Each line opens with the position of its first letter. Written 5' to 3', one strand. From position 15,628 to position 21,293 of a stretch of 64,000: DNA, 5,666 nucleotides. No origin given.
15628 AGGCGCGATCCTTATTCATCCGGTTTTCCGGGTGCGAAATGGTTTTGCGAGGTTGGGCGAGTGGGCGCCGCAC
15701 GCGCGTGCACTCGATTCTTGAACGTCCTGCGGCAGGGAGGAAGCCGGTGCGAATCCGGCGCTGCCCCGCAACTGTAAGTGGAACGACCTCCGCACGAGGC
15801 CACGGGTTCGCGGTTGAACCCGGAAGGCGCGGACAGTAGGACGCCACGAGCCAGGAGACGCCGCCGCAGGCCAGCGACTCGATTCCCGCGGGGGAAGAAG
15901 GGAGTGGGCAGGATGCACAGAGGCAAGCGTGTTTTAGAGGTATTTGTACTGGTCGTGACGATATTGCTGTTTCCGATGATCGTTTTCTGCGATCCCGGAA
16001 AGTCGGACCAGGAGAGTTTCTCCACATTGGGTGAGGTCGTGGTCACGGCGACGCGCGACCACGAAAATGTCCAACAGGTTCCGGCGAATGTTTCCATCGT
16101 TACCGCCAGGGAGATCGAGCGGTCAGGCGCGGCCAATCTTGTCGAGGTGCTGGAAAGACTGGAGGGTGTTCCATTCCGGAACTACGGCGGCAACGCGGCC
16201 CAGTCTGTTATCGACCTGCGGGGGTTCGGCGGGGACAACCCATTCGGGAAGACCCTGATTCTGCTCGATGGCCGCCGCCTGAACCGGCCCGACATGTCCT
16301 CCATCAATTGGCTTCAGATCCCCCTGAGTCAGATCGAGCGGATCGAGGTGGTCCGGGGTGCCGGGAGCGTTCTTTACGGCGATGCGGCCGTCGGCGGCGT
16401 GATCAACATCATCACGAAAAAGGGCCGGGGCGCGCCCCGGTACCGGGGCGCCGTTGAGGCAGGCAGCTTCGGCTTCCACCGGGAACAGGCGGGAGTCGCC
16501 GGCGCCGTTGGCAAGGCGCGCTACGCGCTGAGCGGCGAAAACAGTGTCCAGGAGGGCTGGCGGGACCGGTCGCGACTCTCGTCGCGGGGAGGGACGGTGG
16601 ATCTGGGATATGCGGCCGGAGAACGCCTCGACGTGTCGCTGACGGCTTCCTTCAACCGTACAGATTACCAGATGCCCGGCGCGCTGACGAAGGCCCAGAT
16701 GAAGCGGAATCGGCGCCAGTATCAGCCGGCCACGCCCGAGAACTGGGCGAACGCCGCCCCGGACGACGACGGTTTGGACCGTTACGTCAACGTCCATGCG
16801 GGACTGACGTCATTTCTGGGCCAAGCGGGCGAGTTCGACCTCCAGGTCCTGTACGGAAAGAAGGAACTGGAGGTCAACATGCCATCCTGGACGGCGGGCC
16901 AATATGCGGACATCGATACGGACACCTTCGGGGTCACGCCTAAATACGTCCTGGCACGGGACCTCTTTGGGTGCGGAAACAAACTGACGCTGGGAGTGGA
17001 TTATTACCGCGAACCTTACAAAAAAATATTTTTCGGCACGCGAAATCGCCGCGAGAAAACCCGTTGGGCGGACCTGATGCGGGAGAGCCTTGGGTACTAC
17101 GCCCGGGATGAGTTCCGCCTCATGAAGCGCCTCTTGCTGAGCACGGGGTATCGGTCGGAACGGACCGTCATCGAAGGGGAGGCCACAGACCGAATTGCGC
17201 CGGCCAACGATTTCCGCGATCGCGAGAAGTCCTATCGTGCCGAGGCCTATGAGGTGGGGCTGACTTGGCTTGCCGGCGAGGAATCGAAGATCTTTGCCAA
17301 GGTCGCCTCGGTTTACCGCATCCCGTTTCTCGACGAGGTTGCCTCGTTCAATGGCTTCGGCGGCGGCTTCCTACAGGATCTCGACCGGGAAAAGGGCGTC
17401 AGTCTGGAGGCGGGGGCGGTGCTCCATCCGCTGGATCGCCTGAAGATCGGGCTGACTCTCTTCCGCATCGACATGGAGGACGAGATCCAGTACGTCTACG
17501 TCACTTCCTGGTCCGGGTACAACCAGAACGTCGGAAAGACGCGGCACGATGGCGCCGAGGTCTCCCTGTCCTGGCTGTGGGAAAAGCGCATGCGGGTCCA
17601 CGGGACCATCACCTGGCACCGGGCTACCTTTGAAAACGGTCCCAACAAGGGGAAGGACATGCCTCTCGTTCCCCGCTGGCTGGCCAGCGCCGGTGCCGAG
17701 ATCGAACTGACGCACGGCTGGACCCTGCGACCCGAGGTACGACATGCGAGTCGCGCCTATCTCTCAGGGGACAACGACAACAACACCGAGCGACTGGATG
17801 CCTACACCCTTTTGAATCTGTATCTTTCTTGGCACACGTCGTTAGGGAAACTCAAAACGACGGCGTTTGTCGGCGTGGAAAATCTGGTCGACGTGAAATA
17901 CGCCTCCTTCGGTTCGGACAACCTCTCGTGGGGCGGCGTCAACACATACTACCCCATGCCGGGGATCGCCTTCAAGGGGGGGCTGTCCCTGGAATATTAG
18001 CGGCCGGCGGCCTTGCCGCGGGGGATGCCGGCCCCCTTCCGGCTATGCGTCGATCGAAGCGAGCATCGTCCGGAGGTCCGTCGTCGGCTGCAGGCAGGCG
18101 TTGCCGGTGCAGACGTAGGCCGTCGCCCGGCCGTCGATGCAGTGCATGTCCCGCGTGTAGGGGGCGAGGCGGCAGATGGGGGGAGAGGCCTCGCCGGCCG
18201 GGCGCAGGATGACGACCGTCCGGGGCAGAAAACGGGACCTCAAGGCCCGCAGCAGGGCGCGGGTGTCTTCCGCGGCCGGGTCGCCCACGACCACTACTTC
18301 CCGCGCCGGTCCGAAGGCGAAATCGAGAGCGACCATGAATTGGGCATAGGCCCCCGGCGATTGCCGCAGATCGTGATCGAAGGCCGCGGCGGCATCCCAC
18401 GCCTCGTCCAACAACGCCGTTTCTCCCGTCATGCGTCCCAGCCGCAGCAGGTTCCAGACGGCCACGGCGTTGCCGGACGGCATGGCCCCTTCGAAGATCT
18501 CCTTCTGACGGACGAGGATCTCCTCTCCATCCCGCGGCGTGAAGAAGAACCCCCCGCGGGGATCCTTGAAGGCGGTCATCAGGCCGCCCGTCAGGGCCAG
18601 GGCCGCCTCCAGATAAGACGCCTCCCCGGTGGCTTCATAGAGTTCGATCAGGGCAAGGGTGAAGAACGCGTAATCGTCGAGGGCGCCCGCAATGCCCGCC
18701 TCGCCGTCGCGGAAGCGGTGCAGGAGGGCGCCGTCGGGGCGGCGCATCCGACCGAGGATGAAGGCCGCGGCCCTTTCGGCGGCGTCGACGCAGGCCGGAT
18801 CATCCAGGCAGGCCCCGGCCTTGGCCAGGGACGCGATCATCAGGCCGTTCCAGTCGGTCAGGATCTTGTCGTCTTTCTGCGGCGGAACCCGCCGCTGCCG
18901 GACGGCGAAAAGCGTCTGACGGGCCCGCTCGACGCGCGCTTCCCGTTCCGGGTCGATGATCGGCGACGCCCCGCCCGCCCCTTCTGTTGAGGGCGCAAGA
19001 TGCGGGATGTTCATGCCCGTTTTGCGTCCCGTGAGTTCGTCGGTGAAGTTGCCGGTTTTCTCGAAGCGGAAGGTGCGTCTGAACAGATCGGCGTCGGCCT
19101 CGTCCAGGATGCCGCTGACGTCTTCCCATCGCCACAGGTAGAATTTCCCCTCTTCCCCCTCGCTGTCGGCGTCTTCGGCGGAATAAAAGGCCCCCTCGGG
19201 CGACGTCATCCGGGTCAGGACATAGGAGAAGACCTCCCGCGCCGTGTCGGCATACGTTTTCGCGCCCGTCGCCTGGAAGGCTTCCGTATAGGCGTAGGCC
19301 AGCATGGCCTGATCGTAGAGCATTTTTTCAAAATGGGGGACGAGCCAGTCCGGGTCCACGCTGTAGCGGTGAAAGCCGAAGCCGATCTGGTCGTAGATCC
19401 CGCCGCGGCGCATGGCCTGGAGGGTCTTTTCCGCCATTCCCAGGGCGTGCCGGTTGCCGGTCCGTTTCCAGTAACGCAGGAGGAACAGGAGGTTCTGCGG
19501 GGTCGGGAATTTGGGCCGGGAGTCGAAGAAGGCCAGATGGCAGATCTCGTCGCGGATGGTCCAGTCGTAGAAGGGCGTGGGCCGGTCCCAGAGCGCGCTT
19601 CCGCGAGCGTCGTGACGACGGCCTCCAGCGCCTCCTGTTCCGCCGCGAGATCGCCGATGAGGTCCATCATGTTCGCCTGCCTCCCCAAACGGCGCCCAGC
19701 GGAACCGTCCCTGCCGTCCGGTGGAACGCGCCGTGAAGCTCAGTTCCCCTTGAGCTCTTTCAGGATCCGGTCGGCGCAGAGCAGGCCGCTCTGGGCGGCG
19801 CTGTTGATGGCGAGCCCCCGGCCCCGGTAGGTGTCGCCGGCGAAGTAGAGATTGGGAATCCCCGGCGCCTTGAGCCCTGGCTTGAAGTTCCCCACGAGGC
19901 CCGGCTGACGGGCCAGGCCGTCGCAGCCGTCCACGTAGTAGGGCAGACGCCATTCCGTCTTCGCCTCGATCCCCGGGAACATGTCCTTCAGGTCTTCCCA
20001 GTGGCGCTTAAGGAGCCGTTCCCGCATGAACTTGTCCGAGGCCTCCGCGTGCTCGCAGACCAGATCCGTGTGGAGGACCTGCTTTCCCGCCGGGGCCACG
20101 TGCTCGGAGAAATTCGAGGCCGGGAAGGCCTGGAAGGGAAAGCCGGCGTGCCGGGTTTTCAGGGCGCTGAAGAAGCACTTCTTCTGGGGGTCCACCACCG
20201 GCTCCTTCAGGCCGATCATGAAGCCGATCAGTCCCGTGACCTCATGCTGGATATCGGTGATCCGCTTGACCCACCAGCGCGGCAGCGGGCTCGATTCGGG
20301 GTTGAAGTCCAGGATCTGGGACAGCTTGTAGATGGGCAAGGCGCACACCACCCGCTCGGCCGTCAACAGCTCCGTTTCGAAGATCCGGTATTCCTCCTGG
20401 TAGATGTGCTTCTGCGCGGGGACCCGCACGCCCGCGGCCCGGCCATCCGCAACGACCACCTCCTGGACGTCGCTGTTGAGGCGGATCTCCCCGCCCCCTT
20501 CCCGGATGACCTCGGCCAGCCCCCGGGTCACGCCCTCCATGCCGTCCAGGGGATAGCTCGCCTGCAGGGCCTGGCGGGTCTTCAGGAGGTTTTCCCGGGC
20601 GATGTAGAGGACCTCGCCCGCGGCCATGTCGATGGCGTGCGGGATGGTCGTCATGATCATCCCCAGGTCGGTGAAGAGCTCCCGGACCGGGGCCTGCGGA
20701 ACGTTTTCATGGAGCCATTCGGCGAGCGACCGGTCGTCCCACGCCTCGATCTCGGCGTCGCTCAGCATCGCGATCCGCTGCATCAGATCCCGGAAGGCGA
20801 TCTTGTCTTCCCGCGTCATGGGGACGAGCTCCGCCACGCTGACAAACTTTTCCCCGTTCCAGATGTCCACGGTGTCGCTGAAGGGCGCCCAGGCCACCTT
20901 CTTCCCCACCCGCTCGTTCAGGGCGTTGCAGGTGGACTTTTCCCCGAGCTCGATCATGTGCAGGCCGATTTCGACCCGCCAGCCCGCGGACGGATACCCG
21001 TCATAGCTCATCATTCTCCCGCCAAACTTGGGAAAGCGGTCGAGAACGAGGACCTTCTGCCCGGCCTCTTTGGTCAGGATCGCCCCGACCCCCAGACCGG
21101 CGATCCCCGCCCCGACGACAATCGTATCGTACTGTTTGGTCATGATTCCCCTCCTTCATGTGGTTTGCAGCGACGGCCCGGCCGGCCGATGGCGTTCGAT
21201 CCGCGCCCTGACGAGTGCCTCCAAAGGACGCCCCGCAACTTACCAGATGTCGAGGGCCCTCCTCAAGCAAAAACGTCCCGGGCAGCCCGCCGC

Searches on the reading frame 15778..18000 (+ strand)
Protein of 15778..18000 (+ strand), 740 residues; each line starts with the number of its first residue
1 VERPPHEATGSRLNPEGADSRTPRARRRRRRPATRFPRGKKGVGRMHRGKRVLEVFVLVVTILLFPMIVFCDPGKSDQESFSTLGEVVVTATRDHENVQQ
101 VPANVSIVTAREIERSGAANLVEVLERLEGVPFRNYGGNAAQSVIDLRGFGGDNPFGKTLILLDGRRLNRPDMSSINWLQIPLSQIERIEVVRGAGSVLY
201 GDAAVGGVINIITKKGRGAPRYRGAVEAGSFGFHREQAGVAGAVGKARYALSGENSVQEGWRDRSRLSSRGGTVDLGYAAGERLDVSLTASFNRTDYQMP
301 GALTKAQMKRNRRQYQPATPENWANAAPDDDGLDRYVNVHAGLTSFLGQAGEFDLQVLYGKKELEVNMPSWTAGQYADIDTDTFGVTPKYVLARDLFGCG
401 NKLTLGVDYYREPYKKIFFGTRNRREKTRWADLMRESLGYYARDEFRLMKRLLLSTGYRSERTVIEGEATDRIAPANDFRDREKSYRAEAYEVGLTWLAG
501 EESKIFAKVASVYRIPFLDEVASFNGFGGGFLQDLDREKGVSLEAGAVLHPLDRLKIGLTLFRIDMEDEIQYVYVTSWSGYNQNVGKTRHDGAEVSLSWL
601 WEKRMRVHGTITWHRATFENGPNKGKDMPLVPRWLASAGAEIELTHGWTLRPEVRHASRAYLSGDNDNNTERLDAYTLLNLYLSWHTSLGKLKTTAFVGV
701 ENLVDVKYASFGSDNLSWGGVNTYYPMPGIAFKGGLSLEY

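Call 28: search_protein_families(library=ncbifam, proteins=[window:15778-18000:+], max_evalue=0.00001)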
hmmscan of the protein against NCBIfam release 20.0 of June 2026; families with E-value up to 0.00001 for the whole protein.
window:15778-18000:+ (740 aa): 29 families (the best 25 are shown)
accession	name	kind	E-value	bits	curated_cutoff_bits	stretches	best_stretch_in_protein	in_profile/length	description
TIGR01783.1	TonB-siderophor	subfamily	1.8e-50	172.3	223.5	2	101-299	2-201/649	TonB-dependent siderophore receptor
TIGR01785.1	TonB-hemin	subfamily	5.6e-45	153.9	316.85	2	84-215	1-130/677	TonB-dependent heme/hemoglobin receptor family protein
TIGR01779.1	TonB-B12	equivalog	5.5e-41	140.8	599.7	1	79-415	23-343/614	TonB-dependent vitamin B12 receptor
NF041535.1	TonB_rec_PqqU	equivalog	9.1e-40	136.6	1200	1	89-740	3-673/676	TonB-dependent receptor PqqU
TIGR01786.1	TonB-hemlactrns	subfamily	4.1e-37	127.9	323.75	2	412-738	360-717/719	TonB-dependent hemoglobin/transferrin/lactoferrin family receptor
NF053590.1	TonB_dep_TOL0244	equivalog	1.1e-29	103.6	645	1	80-363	6-267/604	TOL_0244 family TonB-dependent receptor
NF007926.1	PRK10641.1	equivalog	2.4e-29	102.4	836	1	83-261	26-200/617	TonB-dependent vitamin B12 receptor BtuB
NF010010.0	PRK13483.1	equivalog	2.5e-28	98.4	927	1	69-227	18-174/660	ligand-gated channel protein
NF010038.0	PRK13513.1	equivalog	4.1e-27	95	942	1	83-227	34-176/659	ligand-gated channel protein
NF049946.1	TonB_dep_CU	exception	1.2e-26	93.3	700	1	73-708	31-661/683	TonB-dependent receptor, CU motif-type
NF010012.0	PRK13486.1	equivalog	1.7e-24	86.2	924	1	85-229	26-171/696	TonB-dependent receptor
NF007478.2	PRK10064.1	equivalog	2.4e-24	85.6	745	1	86-227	32-169/663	catecholate siderophore receptor CirA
NF049945.1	TonB_dep_FCYXU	equivalog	2.4e-22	79.3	825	1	50-464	2-409/697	TonB-dependent receptor, FCYXU motif-type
NF010048.1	PRK13524.1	subfamily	1.1e-20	73.7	493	1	78-217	34-179/744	FepA family TonB-dependent siderophore receptor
NF010011.0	PRK13484.1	equivalog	9.4e-20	70.4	1197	1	86-238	32-182/682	IreA family TonB-dependent siderophore receptor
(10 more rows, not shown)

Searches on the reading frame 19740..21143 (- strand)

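Call 28: search_protein_families(library=ncbifam, proteins=[window:19740-21143:-], max_evalue=0.00001)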
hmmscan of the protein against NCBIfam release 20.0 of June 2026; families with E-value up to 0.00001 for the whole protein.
window:19740-21143:- (467 aa): 12 families
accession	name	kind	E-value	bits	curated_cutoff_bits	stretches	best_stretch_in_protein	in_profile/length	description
TIGR03467.1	HpnE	equivalog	3.6e-21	76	283.05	1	8-462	2-430/430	hydroxysqualene dehydroxylase HpnE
NF005560.0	PRK07233.1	equivalog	1.8e-13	50.1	252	1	8-394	4-363/435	hypothetical protein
TIGR02730.1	carot_isom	equivalog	2.9e-13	49.5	586.9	0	183-463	209-491/493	carotenoid isomerase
TIGR02731.1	phytoene_desat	equivalog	5e-11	42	569.4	1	109-278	119-281/453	15-cis-phytoene desaturase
NF045689.1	BCarotKetCrtO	equivalog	4.5e-10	38.7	1000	1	138-246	189-286/563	beta-carotene ketolase CrtO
NF058655.1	CrtID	equivalog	8.9e-10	38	640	0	194-260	211-282/478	bifunctional phytoene desaturase/3,4-desaturase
NF045637.1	carotdesatCrtDProt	equivalog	1.7e-09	36.8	580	0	8-47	2-40/485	1-hydroxycarotenoid 3,4-desaturase CrtD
TIGR02734.1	crtI_fam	subfamily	2.9e-09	36.1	238.1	0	7-60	1-50/504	phytoene desaturase family protein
TIGR02733.1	desat_CrtD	equivalog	5.9e-08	31.8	549.7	0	6-42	3-38/492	C-3',4' desaturase CrtD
NF006130.0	PRK08274.1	equivalog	5.1e-06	25.6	369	0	2-39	3-39/467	FAD-dependent tricarballylate dehydrogenase TcuA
NF005064.0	PRK06481.1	equivalog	7.1e-06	25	542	0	2-45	59-101/506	flavocytochrome c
NF009478.0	PRK12844.1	equivalog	7.1e-06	24.6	789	0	3-43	7-46/559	3-ketosteroid-delta-1-dehydrogenase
